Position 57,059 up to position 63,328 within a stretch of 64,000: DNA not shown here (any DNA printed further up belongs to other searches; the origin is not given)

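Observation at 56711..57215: Three tandem copies of a ~45-bp consensus-promoter repeat, each followed by a small ORF, right after the tape-measure gene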

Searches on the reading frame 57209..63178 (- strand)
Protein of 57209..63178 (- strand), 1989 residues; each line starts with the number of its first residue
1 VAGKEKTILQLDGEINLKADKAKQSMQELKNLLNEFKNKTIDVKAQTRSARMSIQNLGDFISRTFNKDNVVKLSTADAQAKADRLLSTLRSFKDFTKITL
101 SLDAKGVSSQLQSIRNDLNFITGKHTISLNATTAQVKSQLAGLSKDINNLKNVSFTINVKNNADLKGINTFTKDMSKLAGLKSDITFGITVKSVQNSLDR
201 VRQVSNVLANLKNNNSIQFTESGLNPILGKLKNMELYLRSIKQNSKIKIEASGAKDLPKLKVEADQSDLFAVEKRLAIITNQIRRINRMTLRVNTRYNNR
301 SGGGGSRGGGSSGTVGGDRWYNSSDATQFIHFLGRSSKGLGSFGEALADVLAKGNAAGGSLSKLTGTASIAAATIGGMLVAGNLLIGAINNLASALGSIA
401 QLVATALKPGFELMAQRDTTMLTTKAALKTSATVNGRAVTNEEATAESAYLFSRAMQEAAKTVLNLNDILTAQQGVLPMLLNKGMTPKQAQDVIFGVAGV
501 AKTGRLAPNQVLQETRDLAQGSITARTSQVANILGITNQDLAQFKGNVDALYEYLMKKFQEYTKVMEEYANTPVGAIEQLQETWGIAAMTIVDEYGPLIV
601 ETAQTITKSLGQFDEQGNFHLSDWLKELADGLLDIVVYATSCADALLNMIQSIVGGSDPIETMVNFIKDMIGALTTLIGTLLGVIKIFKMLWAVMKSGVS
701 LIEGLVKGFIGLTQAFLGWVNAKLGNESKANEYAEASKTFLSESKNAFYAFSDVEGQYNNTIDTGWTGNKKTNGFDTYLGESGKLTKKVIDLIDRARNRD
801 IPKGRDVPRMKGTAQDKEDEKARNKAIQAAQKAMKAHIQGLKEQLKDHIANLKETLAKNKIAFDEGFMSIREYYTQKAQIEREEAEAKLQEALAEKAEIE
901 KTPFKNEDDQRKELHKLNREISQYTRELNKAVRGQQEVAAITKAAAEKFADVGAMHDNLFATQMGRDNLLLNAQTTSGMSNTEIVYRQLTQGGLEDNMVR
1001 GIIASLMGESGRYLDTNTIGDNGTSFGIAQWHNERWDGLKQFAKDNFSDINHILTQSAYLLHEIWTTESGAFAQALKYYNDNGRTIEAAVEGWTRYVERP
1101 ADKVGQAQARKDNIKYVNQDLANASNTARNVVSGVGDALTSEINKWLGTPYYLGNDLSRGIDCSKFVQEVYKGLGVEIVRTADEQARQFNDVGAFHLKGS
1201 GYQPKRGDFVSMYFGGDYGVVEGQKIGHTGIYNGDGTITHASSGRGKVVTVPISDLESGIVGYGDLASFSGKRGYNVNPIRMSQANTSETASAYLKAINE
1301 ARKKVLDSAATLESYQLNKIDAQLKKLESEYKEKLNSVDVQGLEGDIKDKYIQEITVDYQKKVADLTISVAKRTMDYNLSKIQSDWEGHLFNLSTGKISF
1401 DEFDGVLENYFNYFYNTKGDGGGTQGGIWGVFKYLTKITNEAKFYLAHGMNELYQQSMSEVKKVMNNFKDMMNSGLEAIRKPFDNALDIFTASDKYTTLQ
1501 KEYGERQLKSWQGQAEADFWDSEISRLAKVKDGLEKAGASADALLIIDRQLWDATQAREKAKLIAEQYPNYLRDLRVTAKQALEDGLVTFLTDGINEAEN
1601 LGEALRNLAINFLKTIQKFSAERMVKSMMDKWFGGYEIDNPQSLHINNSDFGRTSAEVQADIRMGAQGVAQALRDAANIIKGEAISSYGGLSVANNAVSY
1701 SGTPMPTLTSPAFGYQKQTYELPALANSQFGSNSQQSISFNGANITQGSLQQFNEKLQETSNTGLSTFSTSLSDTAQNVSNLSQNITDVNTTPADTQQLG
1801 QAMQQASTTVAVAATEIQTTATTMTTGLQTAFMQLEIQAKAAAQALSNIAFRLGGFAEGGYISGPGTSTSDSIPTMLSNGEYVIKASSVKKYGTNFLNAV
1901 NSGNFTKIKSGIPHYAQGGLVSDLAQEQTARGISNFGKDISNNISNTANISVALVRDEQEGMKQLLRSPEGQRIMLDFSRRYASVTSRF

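Call 14: search_protein_families(library=pfam, proteins=[window:57209-63178:-], max_evalue=0.01)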
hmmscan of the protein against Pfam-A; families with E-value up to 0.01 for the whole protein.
window:57209-63178:- (1989 aa): 3 families
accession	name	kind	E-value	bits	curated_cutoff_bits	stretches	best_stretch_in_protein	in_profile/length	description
PF18013.6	Phage_lysozyme2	-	1.6e-13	51.5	28.2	1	981-1113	2-132/140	Phage tail lysozyme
PF00877.26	NLPC_P60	-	6.8e-12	45.7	23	1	1148-1249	1-87/105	NlpC/P60 family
PF17253.7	DUF5320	-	0.0022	19.5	27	0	1234-1327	11-99/99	Family of unknown function (DUF5320)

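Call 15: search_protein_families(library=phrogs, proteins=[window:57209-63178:-], max_evalue=0.01)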
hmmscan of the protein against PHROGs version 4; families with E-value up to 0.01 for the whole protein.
window:57209-63178:- (1989 aa): 7 families
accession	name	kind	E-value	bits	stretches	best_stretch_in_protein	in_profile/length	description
phrog_25241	-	tail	5.4e-18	66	1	1845-1960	669-777/810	tail length tape measure protein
phrog_329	-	tail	1.5e-17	64.1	1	1119-1300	517-694/949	minor tail protein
phrog_23013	-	tail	2.9e-16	59.4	1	1769-1929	1184-1334/1379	tail length tape measure protein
phrog_13338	-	unknown function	3.5e-16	59.6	2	1789-1944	715-869/903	-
phrog_3547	-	tail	5.7e-14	51.9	1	1795-1922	915-1529/1767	tail length tape measure protein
phrog_6090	-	tail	8.3e-11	41.2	1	1852-1932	1093-1189/1853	tail length tape measure protein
phrog_12508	-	unknown function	1.1e-07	32.7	1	1123-1250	128-240/260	-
